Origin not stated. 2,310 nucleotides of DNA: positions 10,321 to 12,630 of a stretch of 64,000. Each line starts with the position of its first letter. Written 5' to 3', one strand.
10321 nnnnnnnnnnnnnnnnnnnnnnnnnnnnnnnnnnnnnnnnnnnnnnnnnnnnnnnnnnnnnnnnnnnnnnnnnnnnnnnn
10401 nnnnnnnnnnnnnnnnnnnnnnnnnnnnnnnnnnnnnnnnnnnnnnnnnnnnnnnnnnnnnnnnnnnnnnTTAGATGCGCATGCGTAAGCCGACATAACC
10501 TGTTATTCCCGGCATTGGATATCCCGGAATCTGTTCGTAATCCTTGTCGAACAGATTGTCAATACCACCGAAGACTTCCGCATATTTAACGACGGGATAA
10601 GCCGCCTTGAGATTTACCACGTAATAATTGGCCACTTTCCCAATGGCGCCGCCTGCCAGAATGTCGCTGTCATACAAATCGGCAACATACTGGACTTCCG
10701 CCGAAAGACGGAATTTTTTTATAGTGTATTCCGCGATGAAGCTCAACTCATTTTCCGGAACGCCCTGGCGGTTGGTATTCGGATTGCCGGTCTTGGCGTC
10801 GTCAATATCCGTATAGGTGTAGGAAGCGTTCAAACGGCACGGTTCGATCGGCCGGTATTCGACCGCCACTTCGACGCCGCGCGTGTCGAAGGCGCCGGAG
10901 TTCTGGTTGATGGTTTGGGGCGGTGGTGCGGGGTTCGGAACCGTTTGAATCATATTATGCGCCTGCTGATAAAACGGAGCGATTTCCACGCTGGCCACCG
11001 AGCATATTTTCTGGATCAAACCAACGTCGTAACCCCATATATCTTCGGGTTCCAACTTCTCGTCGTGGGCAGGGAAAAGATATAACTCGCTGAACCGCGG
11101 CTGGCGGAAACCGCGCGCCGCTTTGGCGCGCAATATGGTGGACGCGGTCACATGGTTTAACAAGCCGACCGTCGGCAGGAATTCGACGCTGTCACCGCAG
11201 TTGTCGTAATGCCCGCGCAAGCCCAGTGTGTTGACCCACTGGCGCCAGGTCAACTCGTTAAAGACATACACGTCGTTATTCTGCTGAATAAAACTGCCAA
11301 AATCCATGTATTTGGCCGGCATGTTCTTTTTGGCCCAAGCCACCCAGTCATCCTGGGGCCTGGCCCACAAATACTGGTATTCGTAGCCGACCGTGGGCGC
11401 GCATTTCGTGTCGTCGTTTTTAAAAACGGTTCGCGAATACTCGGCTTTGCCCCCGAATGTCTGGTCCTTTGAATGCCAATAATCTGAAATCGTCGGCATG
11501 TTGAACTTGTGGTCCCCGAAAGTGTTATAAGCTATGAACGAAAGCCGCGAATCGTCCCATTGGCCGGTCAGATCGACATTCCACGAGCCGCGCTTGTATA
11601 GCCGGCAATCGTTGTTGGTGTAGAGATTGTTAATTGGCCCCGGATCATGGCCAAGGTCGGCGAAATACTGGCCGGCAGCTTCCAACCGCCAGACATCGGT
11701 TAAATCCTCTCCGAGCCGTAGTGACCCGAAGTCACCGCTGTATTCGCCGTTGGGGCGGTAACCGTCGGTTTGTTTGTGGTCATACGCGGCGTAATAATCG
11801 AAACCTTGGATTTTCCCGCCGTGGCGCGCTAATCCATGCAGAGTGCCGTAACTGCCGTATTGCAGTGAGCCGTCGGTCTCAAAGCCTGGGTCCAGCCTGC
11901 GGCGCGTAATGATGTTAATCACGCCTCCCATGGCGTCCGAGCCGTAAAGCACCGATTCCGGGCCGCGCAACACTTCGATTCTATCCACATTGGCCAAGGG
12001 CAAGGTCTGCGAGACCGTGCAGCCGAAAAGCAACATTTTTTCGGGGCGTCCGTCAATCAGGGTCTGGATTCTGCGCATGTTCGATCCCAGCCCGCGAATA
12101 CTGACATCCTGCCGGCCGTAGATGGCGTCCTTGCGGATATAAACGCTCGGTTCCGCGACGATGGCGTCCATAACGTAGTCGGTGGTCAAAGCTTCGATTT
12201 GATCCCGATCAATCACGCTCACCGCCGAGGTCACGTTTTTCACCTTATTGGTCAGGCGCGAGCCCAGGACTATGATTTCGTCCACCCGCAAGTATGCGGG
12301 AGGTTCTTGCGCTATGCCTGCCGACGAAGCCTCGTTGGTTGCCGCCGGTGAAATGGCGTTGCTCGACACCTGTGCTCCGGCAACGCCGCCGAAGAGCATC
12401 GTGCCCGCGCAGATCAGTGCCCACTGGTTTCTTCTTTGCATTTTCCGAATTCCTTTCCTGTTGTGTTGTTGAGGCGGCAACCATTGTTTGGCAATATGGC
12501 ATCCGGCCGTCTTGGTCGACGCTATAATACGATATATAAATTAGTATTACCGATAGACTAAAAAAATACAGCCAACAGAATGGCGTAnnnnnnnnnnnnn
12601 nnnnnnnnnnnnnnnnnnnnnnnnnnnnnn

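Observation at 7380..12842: Mini-NikR (84 aa, metal-binding core deleted) heading a TBDR / ZnuABC-like / methyltransferase operon with a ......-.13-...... dyad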

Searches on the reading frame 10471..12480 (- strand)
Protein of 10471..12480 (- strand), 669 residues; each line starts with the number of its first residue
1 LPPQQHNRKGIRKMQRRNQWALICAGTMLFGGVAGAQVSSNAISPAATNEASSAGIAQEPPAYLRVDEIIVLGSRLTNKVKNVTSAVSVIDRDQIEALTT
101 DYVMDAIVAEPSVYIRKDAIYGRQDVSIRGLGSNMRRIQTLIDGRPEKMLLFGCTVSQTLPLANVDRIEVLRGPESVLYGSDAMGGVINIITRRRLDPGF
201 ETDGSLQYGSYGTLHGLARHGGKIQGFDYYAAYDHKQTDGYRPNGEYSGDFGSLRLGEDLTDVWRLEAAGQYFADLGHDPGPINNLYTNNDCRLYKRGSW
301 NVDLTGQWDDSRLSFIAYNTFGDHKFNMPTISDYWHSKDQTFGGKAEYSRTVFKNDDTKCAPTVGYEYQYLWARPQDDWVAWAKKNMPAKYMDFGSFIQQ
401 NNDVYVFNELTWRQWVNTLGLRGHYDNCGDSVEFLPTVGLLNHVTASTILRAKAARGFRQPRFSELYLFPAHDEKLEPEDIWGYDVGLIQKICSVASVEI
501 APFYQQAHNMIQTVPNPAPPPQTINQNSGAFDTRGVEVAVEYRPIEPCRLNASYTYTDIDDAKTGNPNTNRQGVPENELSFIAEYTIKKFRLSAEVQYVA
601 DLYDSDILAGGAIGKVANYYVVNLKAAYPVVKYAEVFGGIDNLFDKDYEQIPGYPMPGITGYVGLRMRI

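Call 3: search_protein_families(library=pfam, proteins=[window:10471-12480:-], max_evalue=0.01)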
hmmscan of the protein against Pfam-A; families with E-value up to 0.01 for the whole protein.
window:10471-12480:- (669 aa): 2 families
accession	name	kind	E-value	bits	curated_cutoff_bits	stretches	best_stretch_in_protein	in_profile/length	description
PF00593.30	TonB_dep_Rec_b-barrel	-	3.4e-31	110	27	1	239-643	7-436/436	TonB dependent receptor-like, beta-barrel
PF07715.20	Plug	-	5.9e-23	81.9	23.9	1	80-187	2-107/107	TonB-dependent Receptor Plug Domain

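Call 27: search_protein_families(library=ncbifam, proteins=[window:10471-12441:-], max_evalue=0.001)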
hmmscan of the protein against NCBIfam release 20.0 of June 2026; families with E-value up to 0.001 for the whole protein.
window:10471-12441:- (656 aa): 34 families (the best 25 are shown)
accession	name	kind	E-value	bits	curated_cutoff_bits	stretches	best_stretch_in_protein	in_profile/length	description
TIGR01783.1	TonB-siderophor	subfamily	4.9e-50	170.8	223.5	2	346-635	327-620/649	TonB-dependent siderophore receptor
TIGR01779.1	TonB-B12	equivalog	1.5e-47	162.5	599.7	1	40-650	18-608/614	TonB-dependent vitamin B12 receptor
TIGR01785.1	TonB-hemin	subfamily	4.5e-38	131.2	316.85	2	54-184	2-133/677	TonB-dependent heme/hemoglobin receptor family protein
NF007926.1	PRK10641.1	equivalog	1.6e-37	129.4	836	2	52-183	26-157/617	TonB-dependent vitamin B12 receptor BtuB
NF010010.0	PRK13483.1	equivalog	4.8e-35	120.7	927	2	39-182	20-165/660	ligand-gated channel protein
TIGR01786.1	TonB-hemlactrns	subfamily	2.7e-34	118.6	323.75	2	62-181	9-135/719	TonB-dependent hemoglobin/transferrin/lactoferrin family receptor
NF010038.0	PRK13513.1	equivalog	7.8e-28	97.4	942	2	37-183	18-168/659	ligand-gated channel protein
NF053590.1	TonB_dep_TOL0244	equivalog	9.7e-27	93.8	645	2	60-224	18-182/604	TOL_0244 family TonB-dependent receptor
NF049946.1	TonB_dep_CU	exception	1.1e-25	90.1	700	2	325-650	356-676/683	TonB-dependent receptor, CU motif-type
NF049944.1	TonB_dep_PUIUD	equivalog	2.7e-25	88.8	850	2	49-237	36-231/686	TonB-dependent receptor, PUIUD motif-type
NF041535.1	TonB_rec_PqqU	equivalog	5.2e-25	87.8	1200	2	70-256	16-211/676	TonB-dependent receptor PqqU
NF050067.1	TonBEntbctnRecCfrA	equivalog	3.8e-22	78.4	1200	2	50-181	23-159/698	TonB-dependent ferric enterobactin receptor CfrA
NF049945.1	TonB_dep_FCYXU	equivalog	6.5e-21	74.6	825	1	39-245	22-235/697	TonB-dependent receptor, FCYXU motif-type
NF049947.1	TonB_dep_PCPU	exception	1.5e-20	73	800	2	50-231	33-219/685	TonB-dependent receptor, PCPU motif-type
NF010011.0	PRK13484.1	equivalog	1.7e-19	69.5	1197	1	52-184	29-163/682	IreA family TonB-dependent siderophore receptor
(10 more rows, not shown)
